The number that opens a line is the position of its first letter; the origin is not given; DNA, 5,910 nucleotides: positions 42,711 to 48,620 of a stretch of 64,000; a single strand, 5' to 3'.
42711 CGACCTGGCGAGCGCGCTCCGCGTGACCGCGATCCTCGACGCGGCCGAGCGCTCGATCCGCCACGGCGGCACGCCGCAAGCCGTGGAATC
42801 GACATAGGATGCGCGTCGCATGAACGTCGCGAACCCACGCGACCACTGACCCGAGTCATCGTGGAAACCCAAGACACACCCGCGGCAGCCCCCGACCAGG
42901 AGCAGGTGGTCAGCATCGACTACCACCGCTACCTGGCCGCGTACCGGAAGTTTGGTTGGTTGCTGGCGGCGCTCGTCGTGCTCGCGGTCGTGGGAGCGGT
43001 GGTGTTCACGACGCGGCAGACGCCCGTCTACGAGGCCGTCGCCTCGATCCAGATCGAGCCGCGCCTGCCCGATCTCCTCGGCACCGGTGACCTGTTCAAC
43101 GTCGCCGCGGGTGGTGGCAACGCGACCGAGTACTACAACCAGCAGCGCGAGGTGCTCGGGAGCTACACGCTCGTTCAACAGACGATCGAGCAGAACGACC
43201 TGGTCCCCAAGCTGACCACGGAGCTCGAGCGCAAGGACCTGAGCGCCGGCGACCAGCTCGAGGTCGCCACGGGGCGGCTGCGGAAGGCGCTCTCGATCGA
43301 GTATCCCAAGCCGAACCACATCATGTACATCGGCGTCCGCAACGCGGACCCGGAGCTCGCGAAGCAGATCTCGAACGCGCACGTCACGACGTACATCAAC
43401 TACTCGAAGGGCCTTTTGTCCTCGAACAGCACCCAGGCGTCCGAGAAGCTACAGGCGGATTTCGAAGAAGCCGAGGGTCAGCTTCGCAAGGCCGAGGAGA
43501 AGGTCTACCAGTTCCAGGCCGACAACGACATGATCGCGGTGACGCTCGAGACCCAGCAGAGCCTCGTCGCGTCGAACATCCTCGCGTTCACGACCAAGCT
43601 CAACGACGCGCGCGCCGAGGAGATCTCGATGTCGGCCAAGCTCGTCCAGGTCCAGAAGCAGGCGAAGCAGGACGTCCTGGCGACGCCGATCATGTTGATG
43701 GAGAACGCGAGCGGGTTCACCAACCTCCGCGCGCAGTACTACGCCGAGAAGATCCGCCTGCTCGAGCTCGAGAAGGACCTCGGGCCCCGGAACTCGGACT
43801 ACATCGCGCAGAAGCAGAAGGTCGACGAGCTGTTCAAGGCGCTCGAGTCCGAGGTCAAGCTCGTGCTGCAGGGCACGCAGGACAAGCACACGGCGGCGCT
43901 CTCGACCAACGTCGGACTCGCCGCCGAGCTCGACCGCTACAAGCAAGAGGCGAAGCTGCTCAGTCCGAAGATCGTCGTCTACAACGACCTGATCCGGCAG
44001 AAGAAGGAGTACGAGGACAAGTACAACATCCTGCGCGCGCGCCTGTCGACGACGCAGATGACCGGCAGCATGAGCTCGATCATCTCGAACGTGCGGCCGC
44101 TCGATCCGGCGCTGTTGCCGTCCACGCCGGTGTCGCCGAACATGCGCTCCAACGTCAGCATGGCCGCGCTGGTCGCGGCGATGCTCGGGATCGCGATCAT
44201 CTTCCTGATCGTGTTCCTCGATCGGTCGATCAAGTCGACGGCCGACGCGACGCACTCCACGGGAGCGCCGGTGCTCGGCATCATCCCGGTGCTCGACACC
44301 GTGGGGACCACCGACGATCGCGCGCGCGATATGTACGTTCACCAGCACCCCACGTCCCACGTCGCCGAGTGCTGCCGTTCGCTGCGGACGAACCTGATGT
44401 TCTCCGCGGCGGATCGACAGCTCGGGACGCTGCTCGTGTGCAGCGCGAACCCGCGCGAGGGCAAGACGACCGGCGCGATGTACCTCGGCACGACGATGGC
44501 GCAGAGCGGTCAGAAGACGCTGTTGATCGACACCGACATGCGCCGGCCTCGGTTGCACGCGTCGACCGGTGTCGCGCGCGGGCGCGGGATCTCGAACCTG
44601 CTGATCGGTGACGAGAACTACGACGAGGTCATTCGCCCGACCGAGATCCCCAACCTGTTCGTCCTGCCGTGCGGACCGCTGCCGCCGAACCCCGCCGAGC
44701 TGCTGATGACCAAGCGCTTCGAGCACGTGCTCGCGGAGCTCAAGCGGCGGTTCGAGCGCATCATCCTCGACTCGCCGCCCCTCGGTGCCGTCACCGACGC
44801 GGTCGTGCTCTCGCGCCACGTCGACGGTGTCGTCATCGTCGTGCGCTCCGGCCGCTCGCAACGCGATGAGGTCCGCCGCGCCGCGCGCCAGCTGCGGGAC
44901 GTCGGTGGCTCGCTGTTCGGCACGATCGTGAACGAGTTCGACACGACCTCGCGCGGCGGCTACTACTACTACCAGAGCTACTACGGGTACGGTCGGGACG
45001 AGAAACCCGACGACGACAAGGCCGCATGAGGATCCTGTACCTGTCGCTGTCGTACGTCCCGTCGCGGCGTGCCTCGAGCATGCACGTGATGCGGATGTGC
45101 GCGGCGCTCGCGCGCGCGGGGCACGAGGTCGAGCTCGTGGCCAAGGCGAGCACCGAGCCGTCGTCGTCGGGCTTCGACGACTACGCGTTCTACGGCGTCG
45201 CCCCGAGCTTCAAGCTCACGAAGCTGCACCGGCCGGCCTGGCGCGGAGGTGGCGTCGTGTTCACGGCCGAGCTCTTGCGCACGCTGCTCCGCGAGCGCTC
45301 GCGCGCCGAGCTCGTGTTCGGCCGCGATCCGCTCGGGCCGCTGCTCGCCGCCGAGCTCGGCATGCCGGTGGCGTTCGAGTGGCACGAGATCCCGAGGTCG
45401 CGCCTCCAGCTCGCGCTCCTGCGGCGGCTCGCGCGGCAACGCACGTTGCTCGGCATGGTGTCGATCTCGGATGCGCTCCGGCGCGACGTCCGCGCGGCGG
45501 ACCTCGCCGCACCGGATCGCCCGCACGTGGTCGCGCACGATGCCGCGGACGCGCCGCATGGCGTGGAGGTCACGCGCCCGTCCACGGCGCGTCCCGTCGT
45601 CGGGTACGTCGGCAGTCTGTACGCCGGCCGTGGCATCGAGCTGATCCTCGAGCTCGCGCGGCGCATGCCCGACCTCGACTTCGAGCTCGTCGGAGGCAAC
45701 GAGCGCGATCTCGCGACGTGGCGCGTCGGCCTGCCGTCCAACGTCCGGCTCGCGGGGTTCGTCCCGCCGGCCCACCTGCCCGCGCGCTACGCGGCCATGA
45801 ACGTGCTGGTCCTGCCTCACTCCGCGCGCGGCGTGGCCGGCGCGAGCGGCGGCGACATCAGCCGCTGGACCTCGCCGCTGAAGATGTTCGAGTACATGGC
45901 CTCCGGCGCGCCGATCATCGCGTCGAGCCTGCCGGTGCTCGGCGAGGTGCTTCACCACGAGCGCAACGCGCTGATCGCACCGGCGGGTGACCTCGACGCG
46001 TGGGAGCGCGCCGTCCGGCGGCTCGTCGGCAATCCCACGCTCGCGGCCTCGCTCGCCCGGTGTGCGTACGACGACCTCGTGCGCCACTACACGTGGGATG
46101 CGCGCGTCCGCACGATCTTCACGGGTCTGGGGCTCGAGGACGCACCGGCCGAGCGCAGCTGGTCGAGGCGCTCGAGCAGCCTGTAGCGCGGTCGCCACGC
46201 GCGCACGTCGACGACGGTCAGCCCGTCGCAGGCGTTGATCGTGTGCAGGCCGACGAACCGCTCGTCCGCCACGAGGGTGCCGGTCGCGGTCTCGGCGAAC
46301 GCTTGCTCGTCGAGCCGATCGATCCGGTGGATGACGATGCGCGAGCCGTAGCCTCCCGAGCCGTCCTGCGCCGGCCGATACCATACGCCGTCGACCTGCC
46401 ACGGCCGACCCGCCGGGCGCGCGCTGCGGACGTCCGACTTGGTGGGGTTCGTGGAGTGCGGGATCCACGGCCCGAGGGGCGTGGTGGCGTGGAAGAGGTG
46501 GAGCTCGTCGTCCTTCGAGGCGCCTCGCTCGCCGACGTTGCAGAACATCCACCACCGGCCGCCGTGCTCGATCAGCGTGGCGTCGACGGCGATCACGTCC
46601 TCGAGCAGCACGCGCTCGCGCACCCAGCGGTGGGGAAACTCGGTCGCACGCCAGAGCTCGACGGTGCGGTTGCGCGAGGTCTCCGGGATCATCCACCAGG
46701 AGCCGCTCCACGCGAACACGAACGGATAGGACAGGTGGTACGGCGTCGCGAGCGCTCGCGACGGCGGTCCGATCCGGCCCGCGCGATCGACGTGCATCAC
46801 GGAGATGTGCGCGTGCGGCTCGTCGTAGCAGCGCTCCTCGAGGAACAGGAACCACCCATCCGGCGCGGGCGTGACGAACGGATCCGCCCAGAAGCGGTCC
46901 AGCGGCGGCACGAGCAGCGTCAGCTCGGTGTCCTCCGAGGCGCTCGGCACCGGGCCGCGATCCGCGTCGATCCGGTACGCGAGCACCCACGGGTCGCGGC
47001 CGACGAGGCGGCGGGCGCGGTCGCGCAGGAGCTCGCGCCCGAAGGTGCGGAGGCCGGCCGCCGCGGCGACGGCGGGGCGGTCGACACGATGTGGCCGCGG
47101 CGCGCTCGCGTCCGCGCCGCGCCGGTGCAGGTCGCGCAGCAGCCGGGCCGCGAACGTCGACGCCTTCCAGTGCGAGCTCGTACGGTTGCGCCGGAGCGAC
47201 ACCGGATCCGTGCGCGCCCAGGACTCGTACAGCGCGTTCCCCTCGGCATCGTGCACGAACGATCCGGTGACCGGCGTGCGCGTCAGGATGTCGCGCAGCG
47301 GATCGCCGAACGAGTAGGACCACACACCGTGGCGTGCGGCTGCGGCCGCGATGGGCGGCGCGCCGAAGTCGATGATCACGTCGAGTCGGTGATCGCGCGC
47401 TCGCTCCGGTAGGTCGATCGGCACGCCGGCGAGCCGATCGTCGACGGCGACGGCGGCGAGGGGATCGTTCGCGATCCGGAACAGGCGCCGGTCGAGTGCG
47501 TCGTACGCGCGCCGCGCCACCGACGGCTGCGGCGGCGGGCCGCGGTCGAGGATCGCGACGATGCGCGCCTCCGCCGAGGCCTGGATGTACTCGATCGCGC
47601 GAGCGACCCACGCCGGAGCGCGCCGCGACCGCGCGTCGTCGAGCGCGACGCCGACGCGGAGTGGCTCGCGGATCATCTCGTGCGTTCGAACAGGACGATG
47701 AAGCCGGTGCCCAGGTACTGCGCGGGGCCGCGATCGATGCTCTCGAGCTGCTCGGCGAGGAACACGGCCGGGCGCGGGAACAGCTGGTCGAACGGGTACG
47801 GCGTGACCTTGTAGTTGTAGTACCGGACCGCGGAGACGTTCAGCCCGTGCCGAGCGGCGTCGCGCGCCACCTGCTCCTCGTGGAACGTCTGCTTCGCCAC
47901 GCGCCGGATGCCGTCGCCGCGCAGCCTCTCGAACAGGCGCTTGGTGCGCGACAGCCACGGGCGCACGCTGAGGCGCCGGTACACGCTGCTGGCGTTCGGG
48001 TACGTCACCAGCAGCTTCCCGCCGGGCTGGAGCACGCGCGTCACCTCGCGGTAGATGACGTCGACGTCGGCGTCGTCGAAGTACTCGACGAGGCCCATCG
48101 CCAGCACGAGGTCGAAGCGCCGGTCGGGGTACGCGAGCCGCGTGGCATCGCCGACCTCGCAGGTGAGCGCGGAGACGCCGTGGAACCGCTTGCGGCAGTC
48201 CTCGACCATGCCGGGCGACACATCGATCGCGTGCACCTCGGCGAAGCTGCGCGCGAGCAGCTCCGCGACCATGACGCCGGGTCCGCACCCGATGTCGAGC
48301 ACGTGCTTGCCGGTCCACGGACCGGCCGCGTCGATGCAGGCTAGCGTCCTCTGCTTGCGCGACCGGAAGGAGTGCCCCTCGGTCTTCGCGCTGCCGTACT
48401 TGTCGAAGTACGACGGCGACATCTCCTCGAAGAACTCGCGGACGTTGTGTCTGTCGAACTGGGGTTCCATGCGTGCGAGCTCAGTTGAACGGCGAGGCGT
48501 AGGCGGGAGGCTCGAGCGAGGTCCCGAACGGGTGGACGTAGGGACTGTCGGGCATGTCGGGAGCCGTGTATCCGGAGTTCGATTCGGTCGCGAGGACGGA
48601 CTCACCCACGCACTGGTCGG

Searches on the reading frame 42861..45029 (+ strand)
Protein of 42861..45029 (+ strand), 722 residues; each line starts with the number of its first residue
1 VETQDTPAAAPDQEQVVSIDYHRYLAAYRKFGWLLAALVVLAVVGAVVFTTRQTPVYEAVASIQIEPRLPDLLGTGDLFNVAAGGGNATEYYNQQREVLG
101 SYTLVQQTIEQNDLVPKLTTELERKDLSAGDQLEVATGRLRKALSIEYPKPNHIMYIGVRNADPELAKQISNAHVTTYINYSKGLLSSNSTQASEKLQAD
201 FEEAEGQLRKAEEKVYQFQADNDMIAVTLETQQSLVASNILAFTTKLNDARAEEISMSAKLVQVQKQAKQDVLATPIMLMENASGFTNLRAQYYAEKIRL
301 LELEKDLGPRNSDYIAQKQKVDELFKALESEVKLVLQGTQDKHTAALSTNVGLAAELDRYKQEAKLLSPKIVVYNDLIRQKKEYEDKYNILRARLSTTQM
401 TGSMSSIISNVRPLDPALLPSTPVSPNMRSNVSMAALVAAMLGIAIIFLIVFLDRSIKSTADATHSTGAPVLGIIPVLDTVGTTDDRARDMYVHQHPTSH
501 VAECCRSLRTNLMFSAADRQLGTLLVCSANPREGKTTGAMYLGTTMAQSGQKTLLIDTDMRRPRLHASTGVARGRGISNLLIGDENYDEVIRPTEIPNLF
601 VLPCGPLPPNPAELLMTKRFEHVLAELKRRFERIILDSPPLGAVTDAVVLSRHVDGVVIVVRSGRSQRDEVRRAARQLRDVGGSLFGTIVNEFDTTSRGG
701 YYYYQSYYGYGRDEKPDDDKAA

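Call 109: search_protein_families(library=pfam, proteins=[window:42861-45029:+], max_evalue=0.00001)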
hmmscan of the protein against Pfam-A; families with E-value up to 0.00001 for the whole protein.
window:42861-45029:+ (722 aa): 2 families
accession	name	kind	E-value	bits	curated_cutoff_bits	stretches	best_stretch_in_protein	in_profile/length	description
PF13614.12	AAA_31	-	7.6e-11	42.7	27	1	534-662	14-148/177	AAA domain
PF13807.11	GNVR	-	6.7e-06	26.4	27.7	0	387-449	16-79/82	G-rich domain on putative tyrosine kinase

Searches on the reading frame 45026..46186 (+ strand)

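Call 109: search_protein_families(library=pfam, proteins=[window:45026-46186:+], max_evalue=0.00001)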
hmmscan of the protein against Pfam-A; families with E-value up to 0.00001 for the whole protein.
window:45026-46186:+ (386 aa): 5 families
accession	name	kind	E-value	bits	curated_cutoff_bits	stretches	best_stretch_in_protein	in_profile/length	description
PF13692.12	Glyco_trans_1_4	-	3.6e-18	66.6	27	1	189-335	1-141/142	Glycosyl transferases group 1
PF13524.12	Glyco_trans_1_2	-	6.5e-16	59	25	1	205-365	3-143/144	Glycosyl transferase-like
PF00534.26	Glycos_transf_1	-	5.9e-13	49.2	26.4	1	187-347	13-169/172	Glycosyl transferases group 1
PF13579.12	Glyco_trans_4_4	-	1.1e-08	36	29.7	1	19-169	5-155/158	Glycosyl transferase 4-like domain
PF13439.12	Glyco_transf_4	-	2.1e-08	34.8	28.5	1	19-169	6-162/170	Glycosyltransferase Family 4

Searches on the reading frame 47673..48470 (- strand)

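Call 109: search_protein_families(library=pfam, proteins=[window:47673-48470:-], max_evalue=0.00001)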
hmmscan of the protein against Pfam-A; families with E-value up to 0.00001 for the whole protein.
window:47673-48470:- (265 aa): 9 families
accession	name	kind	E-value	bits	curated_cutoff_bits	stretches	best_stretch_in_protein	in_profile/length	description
PF13649.12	Methyltransf_25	-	7.7e-24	84.7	27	1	57-151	1-97/97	Methyltransferase domain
PF08241.18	Methyltransf_11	-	1e-22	81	21.2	1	58-155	1-95/95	Methyltransferase domain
PF13847.12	Methyltransf_31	-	4.2e-18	65.9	27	1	54-159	4-113/145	Methyltransferase domain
PF08242.18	Methyltransf_12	-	3.9e-16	60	30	1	58-153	1-98/98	Methyltransferase domain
PF13489.12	Methyltransf_23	-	7.9e-16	58.7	27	1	53-212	22-161/164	Methyltransferase domain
PF01209.24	Ubie_methyltran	-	7.7e-10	38.9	20.1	1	34-155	28-151/233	ubiE/COQ5 methyltransferase family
PF02353.26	CMAS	-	5.5e-08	32.9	27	1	52-155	61-164/273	Mycolic acid cyclopropane synthetase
PF03291.22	mRNA_G-N7_MeTrfase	-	3.2e-06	26.9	26.6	0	56-168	64-193/315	mRNA (guanine-N(7))-methyltransferase domain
PF03141.22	Methyltransf_29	-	9e-06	25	23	0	55-159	119-221/506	Putative S-adenosyl-L-methionine-dependent methyltransferase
